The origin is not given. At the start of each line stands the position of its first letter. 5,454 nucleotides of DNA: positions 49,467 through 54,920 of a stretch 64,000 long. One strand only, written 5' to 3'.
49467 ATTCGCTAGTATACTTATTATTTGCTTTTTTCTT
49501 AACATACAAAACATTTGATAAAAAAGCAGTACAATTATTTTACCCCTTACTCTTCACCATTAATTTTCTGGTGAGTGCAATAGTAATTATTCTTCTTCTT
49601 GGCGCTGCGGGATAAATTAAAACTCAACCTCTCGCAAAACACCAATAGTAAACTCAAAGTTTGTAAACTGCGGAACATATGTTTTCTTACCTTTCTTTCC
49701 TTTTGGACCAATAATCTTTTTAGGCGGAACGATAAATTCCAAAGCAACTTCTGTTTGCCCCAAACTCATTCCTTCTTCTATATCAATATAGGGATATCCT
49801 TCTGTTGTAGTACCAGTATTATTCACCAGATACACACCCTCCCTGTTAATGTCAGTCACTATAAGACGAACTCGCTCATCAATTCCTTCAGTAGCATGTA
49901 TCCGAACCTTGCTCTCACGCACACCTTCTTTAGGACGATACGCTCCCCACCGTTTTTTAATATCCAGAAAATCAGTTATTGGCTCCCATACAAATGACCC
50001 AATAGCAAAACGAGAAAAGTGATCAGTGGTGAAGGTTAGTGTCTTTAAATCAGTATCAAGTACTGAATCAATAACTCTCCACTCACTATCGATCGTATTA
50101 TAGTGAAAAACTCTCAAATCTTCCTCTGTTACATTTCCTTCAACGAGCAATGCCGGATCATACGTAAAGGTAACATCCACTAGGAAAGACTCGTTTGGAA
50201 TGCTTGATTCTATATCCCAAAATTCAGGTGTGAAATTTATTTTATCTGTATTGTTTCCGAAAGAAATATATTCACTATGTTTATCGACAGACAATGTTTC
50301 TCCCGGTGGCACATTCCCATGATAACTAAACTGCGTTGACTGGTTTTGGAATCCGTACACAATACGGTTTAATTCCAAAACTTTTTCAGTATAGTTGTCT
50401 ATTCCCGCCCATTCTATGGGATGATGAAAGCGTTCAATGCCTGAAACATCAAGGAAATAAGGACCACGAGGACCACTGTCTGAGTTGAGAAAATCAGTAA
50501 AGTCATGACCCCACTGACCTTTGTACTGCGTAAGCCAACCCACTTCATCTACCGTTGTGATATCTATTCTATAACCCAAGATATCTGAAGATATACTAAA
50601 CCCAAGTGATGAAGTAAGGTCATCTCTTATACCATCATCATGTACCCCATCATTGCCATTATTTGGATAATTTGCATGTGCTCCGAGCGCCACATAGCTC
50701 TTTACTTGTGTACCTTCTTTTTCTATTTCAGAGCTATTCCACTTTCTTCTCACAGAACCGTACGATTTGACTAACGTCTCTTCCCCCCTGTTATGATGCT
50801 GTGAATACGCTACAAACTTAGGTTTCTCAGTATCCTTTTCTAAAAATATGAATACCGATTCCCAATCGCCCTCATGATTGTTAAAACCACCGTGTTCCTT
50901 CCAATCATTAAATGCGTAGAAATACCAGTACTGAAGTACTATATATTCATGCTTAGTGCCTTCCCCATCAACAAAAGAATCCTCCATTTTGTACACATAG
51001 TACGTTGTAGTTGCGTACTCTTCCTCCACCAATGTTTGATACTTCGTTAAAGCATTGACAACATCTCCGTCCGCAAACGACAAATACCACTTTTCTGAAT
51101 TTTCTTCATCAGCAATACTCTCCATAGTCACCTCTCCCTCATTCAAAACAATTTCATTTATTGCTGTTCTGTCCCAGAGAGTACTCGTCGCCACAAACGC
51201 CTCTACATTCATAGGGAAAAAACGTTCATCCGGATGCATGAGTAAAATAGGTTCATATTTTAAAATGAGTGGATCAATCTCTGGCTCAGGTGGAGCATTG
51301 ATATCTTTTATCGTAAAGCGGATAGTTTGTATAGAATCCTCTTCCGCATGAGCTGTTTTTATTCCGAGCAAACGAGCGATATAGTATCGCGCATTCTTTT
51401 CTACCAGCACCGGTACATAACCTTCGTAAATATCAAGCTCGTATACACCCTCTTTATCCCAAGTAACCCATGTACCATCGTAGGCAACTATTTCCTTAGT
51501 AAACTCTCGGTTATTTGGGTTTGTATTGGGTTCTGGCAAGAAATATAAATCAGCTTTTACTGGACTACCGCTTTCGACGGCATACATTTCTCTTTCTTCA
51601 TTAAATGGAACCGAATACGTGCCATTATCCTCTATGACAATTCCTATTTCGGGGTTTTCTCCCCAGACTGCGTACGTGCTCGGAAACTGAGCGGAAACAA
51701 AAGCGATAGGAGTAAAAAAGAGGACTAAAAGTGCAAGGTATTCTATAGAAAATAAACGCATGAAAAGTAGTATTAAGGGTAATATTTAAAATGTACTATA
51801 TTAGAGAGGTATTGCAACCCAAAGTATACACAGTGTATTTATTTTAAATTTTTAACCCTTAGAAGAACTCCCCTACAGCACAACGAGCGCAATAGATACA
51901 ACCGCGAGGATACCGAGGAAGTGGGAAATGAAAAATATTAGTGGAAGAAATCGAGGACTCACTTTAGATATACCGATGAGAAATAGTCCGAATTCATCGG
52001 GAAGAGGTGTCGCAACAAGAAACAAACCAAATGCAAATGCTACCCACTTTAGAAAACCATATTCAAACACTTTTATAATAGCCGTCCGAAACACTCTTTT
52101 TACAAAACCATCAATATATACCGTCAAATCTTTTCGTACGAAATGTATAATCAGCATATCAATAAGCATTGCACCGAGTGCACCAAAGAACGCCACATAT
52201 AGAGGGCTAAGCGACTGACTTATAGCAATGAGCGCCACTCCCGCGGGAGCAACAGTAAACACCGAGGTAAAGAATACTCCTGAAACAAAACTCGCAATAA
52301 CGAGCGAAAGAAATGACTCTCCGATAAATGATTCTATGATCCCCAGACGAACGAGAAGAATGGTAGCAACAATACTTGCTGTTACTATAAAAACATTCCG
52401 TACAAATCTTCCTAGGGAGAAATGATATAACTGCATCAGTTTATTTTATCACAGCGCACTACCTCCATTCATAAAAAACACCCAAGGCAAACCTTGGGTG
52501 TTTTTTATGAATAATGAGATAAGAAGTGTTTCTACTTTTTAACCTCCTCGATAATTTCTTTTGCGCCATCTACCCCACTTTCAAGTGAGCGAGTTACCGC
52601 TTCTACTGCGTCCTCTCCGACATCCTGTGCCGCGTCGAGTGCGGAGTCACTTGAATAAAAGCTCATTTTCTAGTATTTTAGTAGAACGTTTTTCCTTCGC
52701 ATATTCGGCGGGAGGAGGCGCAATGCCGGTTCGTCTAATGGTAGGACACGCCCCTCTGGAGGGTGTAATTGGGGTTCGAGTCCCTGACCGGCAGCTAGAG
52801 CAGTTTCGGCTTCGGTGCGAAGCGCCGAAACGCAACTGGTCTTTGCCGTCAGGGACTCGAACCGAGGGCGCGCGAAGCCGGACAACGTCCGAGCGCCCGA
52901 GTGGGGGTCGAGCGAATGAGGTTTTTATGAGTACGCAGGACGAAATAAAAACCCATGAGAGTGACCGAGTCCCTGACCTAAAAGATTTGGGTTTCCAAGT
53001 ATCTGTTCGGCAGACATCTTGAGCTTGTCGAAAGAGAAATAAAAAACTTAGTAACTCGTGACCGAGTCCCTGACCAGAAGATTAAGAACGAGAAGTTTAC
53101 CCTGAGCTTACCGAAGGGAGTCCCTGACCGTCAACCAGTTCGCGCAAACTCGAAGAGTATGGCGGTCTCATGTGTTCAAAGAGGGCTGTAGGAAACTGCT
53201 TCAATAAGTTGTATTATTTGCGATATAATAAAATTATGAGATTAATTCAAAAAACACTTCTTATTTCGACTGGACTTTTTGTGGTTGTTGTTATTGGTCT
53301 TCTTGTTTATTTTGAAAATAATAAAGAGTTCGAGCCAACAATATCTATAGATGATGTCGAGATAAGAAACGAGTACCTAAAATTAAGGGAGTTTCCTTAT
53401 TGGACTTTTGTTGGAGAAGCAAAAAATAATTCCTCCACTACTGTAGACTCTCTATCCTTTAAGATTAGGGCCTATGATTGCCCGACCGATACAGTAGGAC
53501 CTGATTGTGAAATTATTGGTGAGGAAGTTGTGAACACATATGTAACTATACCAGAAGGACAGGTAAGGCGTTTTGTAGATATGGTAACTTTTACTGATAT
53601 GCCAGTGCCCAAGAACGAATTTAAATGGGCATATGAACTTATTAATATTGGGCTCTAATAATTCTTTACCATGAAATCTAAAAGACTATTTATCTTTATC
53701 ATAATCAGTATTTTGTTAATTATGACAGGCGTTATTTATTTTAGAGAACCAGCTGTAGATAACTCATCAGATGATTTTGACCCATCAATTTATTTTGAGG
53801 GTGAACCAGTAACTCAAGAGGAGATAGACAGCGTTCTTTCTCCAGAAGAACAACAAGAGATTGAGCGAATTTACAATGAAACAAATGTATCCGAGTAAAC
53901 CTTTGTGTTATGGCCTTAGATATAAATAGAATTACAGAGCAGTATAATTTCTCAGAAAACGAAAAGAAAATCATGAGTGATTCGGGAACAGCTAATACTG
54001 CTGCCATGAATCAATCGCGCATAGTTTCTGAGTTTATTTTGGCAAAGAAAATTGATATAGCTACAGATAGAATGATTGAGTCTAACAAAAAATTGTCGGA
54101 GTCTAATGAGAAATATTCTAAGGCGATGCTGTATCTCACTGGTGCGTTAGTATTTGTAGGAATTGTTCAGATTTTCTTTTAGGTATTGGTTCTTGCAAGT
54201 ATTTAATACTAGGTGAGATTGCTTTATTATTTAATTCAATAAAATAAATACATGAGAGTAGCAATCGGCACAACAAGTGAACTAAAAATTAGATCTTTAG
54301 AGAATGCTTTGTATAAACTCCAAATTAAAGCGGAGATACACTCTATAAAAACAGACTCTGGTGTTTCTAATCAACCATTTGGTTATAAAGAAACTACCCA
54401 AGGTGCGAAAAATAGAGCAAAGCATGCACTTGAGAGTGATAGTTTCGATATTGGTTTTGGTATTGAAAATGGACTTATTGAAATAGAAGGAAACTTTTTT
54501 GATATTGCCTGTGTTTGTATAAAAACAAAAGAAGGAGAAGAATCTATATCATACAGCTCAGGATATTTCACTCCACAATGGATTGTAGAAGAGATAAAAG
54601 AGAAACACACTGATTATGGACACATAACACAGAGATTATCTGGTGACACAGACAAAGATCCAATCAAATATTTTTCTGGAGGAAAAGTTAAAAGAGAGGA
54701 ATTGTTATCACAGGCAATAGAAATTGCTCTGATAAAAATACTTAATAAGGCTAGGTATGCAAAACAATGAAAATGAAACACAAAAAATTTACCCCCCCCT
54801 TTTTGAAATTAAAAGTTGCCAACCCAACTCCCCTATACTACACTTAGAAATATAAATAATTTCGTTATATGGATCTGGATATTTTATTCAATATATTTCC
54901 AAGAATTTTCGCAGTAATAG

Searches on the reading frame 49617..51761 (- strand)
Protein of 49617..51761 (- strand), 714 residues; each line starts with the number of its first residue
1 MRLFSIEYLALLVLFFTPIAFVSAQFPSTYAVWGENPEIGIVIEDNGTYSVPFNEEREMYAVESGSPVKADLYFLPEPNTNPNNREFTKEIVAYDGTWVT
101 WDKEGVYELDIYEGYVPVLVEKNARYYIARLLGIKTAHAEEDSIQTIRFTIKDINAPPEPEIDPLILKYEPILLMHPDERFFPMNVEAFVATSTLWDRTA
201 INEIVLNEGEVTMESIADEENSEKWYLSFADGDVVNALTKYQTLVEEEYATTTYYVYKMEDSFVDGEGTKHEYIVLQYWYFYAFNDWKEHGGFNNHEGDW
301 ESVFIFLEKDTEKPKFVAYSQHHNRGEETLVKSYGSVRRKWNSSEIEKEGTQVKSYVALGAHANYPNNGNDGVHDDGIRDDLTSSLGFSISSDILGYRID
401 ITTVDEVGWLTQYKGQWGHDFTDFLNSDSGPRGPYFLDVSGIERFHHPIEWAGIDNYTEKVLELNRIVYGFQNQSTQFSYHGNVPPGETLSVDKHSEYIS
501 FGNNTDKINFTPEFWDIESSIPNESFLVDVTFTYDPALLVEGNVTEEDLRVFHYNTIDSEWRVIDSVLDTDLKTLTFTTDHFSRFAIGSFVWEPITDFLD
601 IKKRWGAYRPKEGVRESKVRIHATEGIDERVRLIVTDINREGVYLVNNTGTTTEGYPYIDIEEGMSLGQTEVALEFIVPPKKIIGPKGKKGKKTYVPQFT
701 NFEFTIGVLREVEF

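Call 56: search_protein_families(library=pfam, proteins=[window:49617-51761:-], max_evalue=0.01)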
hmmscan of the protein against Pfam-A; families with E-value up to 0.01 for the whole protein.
window:49617-51761:- (714 aa): 1 family
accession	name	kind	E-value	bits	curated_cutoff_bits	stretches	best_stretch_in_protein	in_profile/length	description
PF06101.16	Vps62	-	1.7e-05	23.8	22.1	1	138-419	213-486/541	Vacuolar protein sorting-associated protein 62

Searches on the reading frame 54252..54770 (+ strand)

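Call 56: search_protein_families(library=pfam, proteins=[window:54252-54770:+], max_evalue=0.01)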
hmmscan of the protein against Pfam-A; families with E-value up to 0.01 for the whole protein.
window:54252-54770:+ (172 aa): 1 family
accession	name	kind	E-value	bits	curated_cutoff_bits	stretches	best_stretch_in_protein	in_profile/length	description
PF01931.24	NTPase_I-T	-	1.5e-33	116.4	25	1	6-163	1-161/162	Protein of unknown function DUF84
